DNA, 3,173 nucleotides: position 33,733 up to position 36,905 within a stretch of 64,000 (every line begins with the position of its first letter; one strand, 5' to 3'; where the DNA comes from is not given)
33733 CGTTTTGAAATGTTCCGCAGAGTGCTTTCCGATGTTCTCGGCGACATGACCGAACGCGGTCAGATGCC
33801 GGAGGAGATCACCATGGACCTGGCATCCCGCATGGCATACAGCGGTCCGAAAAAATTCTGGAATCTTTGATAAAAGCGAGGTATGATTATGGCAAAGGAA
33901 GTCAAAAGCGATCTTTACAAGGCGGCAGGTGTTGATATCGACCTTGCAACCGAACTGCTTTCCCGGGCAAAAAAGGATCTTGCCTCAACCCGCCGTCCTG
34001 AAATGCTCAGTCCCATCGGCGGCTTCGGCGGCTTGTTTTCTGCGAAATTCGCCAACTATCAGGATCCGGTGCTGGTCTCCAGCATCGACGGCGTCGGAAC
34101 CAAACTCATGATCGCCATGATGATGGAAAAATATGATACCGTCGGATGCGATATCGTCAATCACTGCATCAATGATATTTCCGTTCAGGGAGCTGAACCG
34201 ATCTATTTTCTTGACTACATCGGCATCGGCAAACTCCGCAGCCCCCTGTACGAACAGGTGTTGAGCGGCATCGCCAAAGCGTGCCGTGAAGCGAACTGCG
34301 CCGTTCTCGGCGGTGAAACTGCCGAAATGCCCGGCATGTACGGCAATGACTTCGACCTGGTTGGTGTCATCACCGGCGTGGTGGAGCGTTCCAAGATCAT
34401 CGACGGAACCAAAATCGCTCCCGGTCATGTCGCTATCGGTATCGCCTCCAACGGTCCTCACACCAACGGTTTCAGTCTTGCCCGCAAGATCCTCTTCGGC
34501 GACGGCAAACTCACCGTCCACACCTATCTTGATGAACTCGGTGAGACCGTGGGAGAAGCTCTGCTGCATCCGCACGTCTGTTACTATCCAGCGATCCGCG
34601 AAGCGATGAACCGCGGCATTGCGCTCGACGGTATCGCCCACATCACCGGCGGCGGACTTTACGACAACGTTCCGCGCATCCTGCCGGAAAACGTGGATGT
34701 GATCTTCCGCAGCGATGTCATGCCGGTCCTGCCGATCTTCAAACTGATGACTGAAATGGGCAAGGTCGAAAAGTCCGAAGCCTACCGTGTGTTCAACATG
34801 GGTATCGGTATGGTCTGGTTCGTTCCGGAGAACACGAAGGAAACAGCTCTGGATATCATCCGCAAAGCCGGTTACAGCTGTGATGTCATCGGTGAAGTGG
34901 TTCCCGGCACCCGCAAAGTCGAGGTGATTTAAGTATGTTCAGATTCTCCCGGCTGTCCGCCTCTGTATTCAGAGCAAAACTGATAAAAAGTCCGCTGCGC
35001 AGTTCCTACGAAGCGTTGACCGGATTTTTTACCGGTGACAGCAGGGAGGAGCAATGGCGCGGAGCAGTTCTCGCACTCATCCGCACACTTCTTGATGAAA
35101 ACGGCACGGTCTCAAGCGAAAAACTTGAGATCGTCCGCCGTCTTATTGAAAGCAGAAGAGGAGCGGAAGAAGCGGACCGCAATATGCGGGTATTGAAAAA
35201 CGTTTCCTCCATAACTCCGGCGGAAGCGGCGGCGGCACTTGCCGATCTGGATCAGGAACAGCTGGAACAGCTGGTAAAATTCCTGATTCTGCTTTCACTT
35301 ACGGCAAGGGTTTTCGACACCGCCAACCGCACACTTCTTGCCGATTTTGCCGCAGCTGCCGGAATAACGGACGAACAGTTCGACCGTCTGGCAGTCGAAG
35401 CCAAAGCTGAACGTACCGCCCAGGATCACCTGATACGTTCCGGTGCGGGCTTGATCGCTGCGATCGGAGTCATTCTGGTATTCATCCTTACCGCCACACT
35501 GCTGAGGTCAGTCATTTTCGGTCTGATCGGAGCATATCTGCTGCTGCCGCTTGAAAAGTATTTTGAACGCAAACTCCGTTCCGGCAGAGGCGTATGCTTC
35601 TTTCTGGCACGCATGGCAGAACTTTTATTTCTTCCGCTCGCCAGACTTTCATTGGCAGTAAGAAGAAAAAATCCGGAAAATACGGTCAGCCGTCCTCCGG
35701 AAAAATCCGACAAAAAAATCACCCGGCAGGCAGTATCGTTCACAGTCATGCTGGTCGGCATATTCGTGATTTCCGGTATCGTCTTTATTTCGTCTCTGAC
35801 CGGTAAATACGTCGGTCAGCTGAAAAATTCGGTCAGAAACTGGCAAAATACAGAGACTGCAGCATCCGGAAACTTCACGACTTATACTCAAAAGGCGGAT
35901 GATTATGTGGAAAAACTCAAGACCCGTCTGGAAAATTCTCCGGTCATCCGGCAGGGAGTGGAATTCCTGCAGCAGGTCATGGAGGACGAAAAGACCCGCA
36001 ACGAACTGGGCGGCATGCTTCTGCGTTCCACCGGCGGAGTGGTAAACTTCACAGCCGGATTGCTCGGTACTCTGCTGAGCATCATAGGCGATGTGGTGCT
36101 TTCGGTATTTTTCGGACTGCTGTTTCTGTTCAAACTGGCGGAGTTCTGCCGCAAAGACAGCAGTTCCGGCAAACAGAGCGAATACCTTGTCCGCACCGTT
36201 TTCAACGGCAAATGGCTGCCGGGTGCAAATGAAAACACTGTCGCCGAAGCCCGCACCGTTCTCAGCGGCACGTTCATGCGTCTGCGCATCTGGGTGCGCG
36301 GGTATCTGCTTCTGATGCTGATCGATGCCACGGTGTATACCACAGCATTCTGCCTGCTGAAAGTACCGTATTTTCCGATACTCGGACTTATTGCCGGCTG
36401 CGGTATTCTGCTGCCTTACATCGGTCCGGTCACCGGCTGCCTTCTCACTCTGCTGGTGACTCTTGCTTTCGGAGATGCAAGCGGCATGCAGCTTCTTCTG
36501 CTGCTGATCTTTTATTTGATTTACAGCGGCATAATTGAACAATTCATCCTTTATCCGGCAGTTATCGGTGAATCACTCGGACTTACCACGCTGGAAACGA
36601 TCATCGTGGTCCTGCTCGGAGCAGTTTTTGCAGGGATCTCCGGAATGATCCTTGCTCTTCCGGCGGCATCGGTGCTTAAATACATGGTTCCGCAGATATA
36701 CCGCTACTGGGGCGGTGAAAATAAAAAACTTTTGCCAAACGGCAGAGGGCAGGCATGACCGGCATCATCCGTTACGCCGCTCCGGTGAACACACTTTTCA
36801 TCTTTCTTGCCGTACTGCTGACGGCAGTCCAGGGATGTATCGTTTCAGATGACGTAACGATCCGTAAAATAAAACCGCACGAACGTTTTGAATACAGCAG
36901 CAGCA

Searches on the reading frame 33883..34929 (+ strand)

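Call 80: search_protein_families(library=pfam, proteins=[window:33883-34929:+], max_evalue=0.00001)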
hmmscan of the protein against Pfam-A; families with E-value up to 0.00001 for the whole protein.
window:33883-34929:+ (349 aa): 2 families
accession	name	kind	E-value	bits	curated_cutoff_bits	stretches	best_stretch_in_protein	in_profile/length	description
PF02769.27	AIRS_C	-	6.9e-25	88.5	23.1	1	180-345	2-151/156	AIR synthase related protein, C-terminal domain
PF00586.29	AIRS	-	2e-21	77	24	1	63-167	14-112/112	AIR synthase related protein, N-terminal domain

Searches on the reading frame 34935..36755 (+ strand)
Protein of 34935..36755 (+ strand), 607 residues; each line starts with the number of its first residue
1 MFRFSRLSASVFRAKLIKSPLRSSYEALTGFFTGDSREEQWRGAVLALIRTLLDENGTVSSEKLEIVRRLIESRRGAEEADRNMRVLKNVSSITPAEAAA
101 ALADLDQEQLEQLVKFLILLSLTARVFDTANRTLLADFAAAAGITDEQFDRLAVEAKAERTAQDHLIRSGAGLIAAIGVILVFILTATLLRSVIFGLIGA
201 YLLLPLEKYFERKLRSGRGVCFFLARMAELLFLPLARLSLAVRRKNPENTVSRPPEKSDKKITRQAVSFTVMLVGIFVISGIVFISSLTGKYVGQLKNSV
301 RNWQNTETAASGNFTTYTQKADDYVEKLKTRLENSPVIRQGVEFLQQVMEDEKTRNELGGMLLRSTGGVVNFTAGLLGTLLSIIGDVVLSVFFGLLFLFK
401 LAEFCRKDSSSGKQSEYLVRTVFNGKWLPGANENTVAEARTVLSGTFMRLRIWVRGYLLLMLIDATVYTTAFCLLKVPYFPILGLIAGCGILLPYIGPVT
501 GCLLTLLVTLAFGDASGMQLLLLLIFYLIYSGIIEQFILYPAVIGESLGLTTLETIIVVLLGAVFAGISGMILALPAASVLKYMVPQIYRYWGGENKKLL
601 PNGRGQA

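Call 80: search_protein_families(library=pfam, proteins=[window:34935-36755:+], max_evalue=0.00001)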
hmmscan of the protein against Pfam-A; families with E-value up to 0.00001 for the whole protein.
window:34935-36755:+ (607 aa): 1 family
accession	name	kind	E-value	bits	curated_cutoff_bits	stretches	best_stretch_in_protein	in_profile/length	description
PF01594.21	AI-2E_transport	-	2e-22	80.3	34.3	1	434-585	175-323/327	AI-2E family transporter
